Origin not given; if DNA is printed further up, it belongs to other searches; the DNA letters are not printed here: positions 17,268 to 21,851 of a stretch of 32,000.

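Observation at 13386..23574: Orphan EssC + YukD module flanked by a helicase-like giant and a Sec-exported repeat protein, with no other T7SSb core genes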

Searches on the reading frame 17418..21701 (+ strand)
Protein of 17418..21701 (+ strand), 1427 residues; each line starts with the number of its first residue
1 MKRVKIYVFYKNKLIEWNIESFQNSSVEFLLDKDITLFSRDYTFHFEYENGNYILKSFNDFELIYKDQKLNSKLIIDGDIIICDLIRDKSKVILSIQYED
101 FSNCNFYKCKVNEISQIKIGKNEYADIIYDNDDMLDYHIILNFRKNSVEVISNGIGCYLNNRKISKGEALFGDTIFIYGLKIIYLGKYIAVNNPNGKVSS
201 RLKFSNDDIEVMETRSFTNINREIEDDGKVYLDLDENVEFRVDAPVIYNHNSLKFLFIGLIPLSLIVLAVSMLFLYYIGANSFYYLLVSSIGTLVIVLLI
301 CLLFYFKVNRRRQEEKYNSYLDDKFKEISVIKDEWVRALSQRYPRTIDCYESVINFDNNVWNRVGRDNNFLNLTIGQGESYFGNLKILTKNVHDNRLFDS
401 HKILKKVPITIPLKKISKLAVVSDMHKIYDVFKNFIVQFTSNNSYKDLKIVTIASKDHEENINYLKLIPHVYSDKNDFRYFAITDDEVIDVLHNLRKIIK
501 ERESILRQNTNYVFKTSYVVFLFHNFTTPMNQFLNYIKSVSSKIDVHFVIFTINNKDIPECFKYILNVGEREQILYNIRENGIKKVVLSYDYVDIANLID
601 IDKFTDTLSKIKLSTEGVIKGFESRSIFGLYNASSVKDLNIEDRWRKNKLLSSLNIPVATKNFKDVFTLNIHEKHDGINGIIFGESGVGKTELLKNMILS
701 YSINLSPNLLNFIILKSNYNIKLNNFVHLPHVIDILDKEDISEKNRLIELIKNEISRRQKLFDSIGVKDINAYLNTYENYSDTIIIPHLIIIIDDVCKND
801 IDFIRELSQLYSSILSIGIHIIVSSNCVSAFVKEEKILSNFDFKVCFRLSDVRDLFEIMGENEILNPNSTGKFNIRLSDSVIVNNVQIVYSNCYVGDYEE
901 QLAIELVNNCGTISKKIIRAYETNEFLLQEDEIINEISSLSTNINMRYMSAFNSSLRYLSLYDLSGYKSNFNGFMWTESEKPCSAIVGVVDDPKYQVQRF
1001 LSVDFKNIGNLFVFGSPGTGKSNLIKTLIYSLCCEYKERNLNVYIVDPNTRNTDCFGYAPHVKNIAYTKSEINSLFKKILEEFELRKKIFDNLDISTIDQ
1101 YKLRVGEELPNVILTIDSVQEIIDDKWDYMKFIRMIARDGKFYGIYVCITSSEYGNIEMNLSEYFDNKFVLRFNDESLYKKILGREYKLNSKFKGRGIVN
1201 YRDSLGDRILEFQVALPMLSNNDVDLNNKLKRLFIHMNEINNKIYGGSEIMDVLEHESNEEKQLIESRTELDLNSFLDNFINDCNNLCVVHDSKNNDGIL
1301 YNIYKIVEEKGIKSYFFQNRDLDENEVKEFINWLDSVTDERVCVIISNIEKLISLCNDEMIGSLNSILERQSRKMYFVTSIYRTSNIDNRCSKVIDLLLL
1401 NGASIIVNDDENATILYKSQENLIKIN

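Call 4: search_protein_families(library=pfam, proteins=[window:17418-21701:+], max_evalue=0.01)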
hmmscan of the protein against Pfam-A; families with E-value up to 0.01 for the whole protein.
window:17418-21701:+ (1427 aa): 15 families
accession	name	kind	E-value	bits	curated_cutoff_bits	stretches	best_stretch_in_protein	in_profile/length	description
PF01580.24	FtsK_SpoIIIE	-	4.4e-29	102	24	2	675-854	39-189/221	FtsK/SpoIIIE family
PF13401.12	AAA_22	-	2.3e-10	41.3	27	1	1009-1138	6-109/130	AAA domain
PF01637.24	ATPase_2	-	5.2e-10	40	33.2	1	1011-1156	23-159/225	ATPase domain predominantly from Archaea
PF00910.28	RNA_helicase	-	6e-06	27.1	21.5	0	1012-1051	2-42/105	RNA helicase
PF24883.2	NPHP3_N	-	5.7e-05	23.8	24.8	1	1010-1151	24-163/164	Nephrocystin 3, N-terminal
PF20720.3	nSTAND3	-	0.0002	21.5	27.2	0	1010-1036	19-46/155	Novel STAND NTPase 3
PF07728.20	AAA_5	-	0.00054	20.4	22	0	1010-1055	1-42/139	AAA domain (dynein-related subfamily)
PF13191.12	AAA_16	-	0.00059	20.8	32.6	0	1008-1033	24-49/167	AAA ATPase domain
PF13555.12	AAA_29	-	0.0007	19.7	27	0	1002-1038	16-51/61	P-loop containing region of AAA domain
PF01935.23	DUF87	-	0.0011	19.6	23.2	0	1013-1065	28-79/220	Helicase HerA, central domain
PF13245.12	AAA_19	-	0.0012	19.5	25.1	0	1010-1137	13-115/134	AAA domain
PF13479.12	AAA_24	-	0.0022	18.3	27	0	678-737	3-53/195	AAA domain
PF00005.33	ABC_tran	-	0.0028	18.7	25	0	681-698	15-32/137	ABC transporter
PF00498.31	FHA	-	0.0028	18.5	20.7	0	117-166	1-53/67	FHA domain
PF12775.13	AAA_7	-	0.0029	17.6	25.8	0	997-1036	22-62/181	P-loop containing dynein motor region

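Call 5: search_protein_families(library=ncbifam, proteins=[window:17418-21701:+], max_evalue=0.01)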
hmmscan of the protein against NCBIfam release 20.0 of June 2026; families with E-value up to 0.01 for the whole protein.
window:17418-21701:+ (1427 aa): 5 families
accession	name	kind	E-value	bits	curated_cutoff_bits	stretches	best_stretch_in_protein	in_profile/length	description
TIGR03928.1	T7_EssCb_Firm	equivalog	2.5e-136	456.1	778.4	1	257-1240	38-1041/1296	type VII secretion protein EssC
TIGR03924.1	T7SS_EccC_a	equivalog_domain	2.6e-46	158.7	509.15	2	256-848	15-626/673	type VII secretion protein EccCa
TIGR03925.1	T7SS_EccC_b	equivalog_domain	2.3e-43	148.3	346.55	2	978-1222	45-291/564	type VII secretion protein EccCb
NF007615.0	PRK10263.1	equivalog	6.3e-06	24.1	1566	1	682-775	1015-1106/1355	DNA translocase FtsK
NF010284.0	PRK13724.1-6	equivalog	0.007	16.5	176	0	1005-1036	69-100/106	conjugal transfer protein TrbD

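Call 7: search_protein_families(library=padloc, proteins=[window:17418-21701:+], max_evalue=0.01)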
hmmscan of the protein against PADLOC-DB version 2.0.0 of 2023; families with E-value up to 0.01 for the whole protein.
window:17418-21701:+ (1427 aa): 3 families
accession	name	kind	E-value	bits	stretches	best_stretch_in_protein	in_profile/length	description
PDLC04140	mad8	-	1.5e-21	75.2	2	987-1176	6-256/314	mads_8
PDLC02806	SspH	-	2.7e-14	49.6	2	1013-1120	1542-1653/1766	SspH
PDLC00304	PtuA1|PtuA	-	0.008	13.4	0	661-701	21-63/444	AAA ATPase domain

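Call 12: find_homologous_proteins(query=window:17418-21701:+, max_evalue=1e-10)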
Query window:17418-21701:+ (1427 aa): 31 proteins with E <= 1e-10 among 7936 candidates.
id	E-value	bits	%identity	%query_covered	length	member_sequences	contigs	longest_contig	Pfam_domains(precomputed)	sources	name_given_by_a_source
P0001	0.0e+0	3132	100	100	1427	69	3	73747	PF24883.3,PF00910.29,PF13401.13,PF01580.25,PF01637.25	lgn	-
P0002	0.0e+0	2520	79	100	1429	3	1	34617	PF24883.3,PF00910.29,PF13401.13,PF01580.25,PF01637.25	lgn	-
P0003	0.0e+0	1733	56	100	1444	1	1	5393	PF00498.32,PF13401.13,PF01580.25,PF01637.25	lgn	-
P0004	0.0e+0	1492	50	100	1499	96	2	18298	PF13479.13,PF13245.13,PF00910.29,PF13401.13,PF01580.25,PF20720.4,PF13191.13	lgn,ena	-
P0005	0.0e+0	1448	49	99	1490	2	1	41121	PF13479.13,PF00498.32,PF13555.13,PF13401.13,PF05673.20,PF01580.25,PF13191.13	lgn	-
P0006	0.0e+0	1436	49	100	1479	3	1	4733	PF24883.3,PF13555.13,PF13401.13,PF01580.25,PF01637.25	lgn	-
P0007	0.0e+0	1408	48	100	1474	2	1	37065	PF24883.3,PF13555.13,PF13401.13,PF01580.25,PF13191.13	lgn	-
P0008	0.0e+0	1369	47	100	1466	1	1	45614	PF13479.13,PF00498.32,PF00910.29,PF13401.13,PF01580.25,PF01637.25,PF13191.13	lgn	-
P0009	0.0e+0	1338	46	100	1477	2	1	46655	PF00498.32,PF13401.13,PF01580.25,PF01637.25,PF13191.13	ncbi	-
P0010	0.0e+0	1262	45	100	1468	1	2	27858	PF13479.13,PF00005.34,PF13555.13,PF13401.13,PF01580.25,PF01637.25,PF13191.13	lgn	-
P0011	0.0e+0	1235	47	88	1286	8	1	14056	PF13555.13,PF00910.29,PF13401.13,PF01580.25,PF01637.25,PF13191.13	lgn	-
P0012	0.0e+0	1215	44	100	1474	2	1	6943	PF13479.13,PF00910.29,PF13401.13,PF01580.25,PF13191.13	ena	-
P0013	0.0e+0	1207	42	99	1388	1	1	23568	PF13401.13,PF01580.25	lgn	-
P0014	5.1e-236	805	36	100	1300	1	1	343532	PF01580.25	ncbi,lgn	-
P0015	1.0e-91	327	25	63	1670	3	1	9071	PF10412.16,PF00498.32,PF01935.24,PF05872.19,PF13555.13,PF13401.13,PF01580.25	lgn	-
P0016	1.9e-87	312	26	85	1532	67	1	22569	PF01580.25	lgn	-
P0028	5.2e-61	225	23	71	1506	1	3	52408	PF13401.13,PF01580.25,PF01637.25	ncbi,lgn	-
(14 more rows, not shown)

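Call 13: find_encoding_contigs(protein=P0009, flank=10000, max_places=2)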
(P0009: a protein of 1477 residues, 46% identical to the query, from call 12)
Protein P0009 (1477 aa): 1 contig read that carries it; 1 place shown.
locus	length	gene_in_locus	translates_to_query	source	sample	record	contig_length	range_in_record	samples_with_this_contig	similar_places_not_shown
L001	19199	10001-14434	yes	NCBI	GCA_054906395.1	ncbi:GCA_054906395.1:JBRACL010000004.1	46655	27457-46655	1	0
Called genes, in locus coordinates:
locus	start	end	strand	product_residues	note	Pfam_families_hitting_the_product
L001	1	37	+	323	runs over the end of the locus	PF00005:ABC_tran, PF08352:oligo_HPY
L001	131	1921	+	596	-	PF00496:SBP_bac_5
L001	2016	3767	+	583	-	PF00496:SBP_bac_5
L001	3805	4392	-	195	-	PF02441:Flavoprotein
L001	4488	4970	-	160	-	PF00186:DHFR_1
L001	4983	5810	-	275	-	PF00303:Thymidylat_synt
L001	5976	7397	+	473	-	PF00370:FGGY_N, PF02782:FGGY_C (weak)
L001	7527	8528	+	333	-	PF00248:Aldo_ket_red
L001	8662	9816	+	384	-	PF01594:AI-2E_transport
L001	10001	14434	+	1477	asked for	PF00498:FHA (weak), PF01637:ATPase_2 (faint), PF01580:FtsK_SpoIIIE, PF13191:AAA_16 (faint), PF13401:AAA_22 (faint), PF01580:FtsK_SpoIIIE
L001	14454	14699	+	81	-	-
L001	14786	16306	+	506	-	-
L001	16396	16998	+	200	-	PF13189:Cytidylate_kin2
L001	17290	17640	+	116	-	-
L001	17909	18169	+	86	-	-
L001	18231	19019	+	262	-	PF13946:DUF4214 (weak)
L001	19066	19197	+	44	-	?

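Call 14: find_encoding_contigs(protein=P0014, flank=10000, max_places=2)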
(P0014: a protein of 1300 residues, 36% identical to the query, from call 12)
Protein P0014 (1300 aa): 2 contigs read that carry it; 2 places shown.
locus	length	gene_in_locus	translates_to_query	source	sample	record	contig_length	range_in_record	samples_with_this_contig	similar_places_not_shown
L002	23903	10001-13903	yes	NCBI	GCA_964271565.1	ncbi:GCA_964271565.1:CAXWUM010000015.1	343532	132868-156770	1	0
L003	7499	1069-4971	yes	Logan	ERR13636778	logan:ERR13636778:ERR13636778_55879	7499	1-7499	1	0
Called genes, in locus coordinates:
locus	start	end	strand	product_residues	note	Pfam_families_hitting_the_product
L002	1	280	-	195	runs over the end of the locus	PF02441:Flavoprotein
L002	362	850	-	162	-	PF00186:DHFR_1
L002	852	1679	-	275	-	PF00303:Thymidylat_synt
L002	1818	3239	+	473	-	PF00370:FGGY_N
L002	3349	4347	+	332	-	PF00248:Aldo_ket_red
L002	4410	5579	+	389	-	PF01594:AI-2E_transport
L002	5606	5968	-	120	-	PF00903:Glyoxalase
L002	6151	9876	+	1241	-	PF18741:MTES_1575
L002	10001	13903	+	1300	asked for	PF01580:FtsK_SpoIIIE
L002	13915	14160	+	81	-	-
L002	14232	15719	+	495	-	-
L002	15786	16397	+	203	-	PF13189:Cytidylate_kin2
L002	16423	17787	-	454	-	PF09992:NAGPA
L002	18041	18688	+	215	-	PF00072:Response_reg, PF00486:Trans_reg_C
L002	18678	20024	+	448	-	PF00512:HisKA, PF02518:HATPase_c, PF14501:HATPase_c_5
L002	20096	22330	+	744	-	PF11308:Glyco_hydro_129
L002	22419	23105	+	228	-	-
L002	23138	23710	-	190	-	PF01814:Hemerythrin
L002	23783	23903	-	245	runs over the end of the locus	PF04405:ScdA_N, PF01814:Hemerythrin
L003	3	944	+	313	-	?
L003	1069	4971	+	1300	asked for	PF01580:FtsK_SpoIIIE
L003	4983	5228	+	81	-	-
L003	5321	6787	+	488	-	-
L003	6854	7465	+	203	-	PF13189:Cytidylate_kin2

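Call 16: find_related_loci(query=A1, collection=genome_contigs, flank=10000)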
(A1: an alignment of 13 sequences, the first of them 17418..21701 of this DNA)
Query A1 (1427 aa) in genome_contigs; peptide patterns used: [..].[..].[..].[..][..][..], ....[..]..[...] (x = any residue, [..] = any of these).
117 stretches matched a pattern; 5 encode a relative of the query (tblastn E <= 1e-3); 4 distinct loci.
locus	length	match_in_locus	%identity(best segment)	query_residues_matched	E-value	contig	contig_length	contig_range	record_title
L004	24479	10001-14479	50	1-1421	0e+0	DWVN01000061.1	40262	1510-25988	MAG TPA_asm: Candidatus Dwaynia gallinarum isolate CHK166-5537 CHK166__C63842_L40262_SAMEA104467475, whole genome shotgu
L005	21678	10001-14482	48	1-1427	0e+0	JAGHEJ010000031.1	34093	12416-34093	MAG: Clostridiales bacterium isolate MAG.106 k127_530292, whole genome shotgun sequence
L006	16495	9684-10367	26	681-1231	5e-12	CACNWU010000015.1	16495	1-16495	MAG: uncultured Pelagibacteraceae bacterium isolate AH-287-E18 genome assembly, contig: AH-287-E18_NODE_15, whole genome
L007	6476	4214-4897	22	681-1200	8e-8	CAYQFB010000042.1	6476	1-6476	MAG TPA_asm: uncultured Alphaproteobacteria bacterium isolate SRP077602_co3_758 genome assembly, contig: NODE_22462_leng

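Call 24: list_cluster_members(proteins=[window:17418-21701:+, window:21722-21967:+, window:22060-23574:+, window:13386-17303:+, L010:4813-6438:+])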
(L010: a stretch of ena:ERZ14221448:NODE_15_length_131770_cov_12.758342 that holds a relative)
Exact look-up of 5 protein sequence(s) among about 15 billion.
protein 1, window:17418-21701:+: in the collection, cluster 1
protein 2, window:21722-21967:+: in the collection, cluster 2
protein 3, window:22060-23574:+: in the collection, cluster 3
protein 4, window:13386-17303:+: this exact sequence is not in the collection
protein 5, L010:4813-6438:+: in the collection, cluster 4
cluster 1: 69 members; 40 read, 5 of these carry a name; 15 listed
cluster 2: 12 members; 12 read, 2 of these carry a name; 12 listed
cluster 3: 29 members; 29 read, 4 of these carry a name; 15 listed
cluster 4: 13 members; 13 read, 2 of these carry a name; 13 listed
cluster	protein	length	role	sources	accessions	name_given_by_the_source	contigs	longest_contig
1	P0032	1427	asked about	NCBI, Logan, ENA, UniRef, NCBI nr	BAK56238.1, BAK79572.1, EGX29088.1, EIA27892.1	hypothetical protein SFBM_0459 [Candidatus Arthromitus sp. SFB-mouse-Japan] | FtsK/SpoIIIE domain-containing protein n=1 Tax=Candidatus Arthromitus sp. SFB-mouse ... | FtsK/SpoIIIE domain-containing protein [Candidatus Arthromitus sp. SFB-mouse]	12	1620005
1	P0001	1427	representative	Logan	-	-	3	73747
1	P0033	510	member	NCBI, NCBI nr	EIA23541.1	FHA domain containing protein [Candidatus Arthromitus sp. SFB-1]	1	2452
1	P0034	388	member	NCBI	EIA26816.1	FHA domain containing protein, partial [Candidatus Arthromitus sp. SFB-4]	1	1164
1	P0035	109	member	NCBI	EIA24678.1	hypothetical protein SFB1_045G0, partial [Candidatus Arthromitus sp. SFB-1]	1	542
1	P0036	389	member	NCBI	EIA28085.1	FHA domain containing protein, partial [Candidatus Arthromitus sp. SFB-4]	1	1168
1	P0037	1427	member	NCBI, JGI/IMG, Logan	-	-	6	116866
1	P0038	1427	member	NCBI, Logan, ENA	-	-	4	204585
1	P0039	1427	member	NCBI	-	-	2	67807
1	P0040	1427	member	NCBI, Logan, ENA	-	-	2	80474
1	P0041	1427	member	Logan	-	-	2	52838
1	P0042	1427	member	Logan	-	-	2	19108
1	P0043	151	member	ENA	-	-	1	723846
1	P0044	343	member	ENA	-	-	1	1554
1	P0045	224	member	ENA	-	-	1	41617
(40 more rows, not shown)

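Call 46: search_solved_structures(query=A1, max_evalue=0.001)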
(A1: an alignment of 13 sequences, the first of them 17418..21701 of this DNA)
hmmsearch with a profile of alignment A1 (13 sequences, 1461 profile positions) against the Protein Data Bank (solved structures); distinct sequences matched with E-value up to 0.001: 17.
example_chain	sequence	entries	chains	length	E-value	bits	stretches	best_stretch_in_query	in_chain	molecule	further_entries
9qks_G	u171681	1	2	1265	6.3e-83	282.3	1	241-962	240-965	ESX secretion system protein YukB,Green fluorescent protein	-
4nh0_A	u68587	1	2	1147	3.5e-41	144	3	608-842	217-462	Cell divisionFtsK/SpoIIIE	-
7np7_C1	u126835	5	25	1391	5.2e-33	116.9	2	605-846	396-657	ESX-5 secretion system protein EccC5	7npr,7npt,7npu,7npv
7b9f_C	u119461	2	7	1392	6.1e-28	100.1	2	607-845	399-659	EccC5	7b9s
5fv0_A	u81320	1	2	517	6e-24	86.9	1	1001-1258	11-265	ESX secretion system protein EccC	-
4lya_A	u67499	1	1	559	8.5e-24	86.4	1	1001-1258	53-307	Uncharacterized protein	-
9jv8_A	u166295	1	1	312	5.7e-18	67.1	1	991-1191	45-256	ESX-1 secretion system protein EccCb1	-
4n1a_A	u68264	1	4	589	4.9e-17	64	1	995-1212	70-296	Cell divisionFtsK/SpoIIIE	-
6umm_E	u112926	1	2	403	3.2e-11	44.7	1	240-497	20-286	ESX-3 secretion system protein EccC3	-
6sgw_F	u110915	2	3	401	3.2e-11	44.7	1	240-497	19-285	ESX-3 secretion system protein EccC3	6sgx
6lar_F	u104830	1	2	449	4.4e-11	44.3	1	240-485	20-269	ESX-3 secretion system protein EccC3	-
6sgz_J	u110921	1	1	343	1e-07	33.1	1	358-497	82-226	ESX-3 secretion system protein EccC3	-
2ius_A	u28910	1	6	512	3.9e-06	27.9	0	1019-1121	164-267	DNA TRANSLOCASE FTSK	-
6o1w_A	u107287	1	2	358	1e-05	26.5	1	1015-1163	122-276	DNA translocase coupling protein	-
6o1x_A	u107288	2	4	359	1e-05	26.5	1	1015-1163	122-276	DNA translocase coupling protein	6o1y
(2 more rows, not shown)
